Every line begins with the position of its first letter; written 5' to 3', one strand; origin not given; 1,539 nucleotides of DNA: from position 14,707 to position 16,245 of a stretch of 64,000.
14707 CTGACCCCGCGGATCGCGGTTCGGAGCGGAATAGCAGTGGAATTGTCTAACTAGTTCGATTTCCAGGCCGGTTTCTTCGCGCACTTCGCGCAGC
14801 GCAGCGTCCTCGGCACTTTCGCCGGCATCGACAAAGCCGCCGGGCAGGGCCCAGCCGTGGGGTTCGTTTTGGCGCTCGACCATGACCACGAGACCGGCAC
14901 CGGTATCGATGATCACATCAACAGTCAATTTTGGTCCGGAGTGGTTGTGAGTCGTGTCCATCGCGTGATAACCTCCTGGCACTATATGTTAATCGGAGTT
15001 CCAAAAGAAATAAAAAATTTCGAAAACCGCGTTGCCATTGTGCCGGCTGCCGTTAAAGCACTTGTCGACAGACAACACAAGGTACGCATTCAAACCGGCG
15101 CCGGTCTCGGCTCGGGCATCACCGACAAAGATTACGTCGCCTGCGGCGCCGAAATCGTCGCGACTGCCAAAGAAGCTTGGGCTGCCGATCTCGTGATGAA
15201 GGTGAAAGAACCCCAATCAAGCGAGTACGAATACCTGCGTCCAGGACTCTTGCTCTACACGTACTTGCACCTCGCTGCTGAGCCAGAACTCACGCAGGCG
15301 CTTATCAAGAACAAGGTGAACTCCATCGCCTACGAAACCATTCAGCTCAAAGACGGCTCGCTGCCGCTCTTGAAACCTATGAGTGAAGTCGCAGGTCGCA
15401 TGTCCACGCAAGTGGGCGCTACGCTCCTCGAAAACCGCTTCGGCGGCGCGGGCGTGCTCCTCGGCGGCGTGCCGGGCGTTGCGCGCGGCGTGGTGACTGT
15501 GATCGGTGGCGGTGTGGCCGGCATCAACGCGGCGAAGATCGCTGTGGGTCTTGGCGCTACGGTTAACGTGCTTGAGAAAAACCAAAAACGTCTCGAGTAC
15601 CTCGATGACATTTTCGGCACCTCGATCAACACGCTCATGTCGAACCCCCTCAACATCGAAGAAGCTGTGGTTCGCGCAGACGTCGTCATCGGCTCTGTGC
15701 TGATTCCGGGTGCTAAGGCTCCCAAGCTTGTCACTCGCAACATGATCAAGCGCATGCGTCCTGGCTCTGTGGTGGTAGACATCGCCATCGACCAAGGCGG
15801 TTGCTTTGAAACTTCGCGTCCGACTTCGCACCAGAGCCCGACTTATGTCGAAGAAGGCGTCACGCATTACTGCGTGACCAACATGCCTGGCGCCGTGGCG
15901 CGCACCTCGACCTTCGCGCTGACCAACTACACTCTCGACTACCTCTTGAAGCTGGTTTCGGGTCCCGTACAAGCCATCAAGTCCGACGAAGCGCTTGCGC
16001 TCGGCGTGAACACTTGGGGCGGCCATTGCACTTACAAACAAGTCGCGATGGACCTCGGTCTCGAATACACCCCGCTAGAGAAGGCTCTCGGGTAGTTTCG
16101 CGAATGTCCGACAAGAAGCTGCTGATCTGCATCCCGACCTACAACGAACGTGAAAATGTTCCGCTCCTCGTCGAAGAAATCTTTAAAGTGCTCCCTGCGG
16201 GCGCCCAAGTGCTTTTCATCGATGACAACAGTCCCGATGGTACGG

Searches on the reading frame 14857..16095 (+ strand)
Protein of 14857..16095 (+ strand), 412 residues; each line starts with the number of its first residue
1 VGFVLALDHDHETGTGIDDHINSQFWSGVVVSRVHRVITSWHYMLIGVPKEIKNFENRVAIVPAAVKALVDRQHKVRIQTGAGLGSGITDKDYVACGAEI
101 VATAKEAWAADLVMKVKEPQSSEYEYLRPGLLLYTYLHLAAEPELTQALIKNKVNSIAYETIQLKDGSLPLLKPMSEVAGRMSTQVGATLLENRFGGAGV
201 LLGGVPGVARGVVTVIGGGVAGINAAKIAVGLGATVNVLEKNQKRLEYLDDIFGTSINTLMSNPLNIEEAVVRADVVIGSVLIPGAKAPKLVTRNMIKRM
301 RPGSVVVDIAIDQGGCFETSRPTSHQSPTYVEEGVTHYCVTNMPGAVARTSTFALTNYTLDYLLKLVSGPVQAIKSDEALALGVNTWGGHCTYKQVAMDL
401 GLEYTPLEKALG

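Call 53: search_protein_families(library=pfam, proteins=[window:14857-16095:+])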
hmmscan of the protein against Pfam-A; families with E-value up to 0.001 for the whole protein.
window:14857-16095:+ (412 aa): 4 families
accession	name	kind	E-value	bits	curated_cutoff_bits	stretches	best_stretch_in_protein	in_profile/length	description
PF01262.27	AlaDh_PNT_C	-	4.4e-85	284.9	23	1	184-393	2-213/214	Alanine dehydrogenase/PNT, C-terminal domain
PF05222.21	AlaDh_PNT_N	-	1e-47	162.2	30.4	1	47-179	1-136/136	Alanine dehydrogenase/PNT, N-terminal domain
PF00070.33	Pyr_redox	-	0.00019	22.3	22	1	213-262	2-51/82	Pyridine nucleotide-disulphide oxidoreductase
PF02826.25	2-Hacid_dh_C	-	0.00092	19.1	25.1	0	211-310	37-127/178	D-isomer specific 2-hydroxyacid dehydrogenase, NAD binding domain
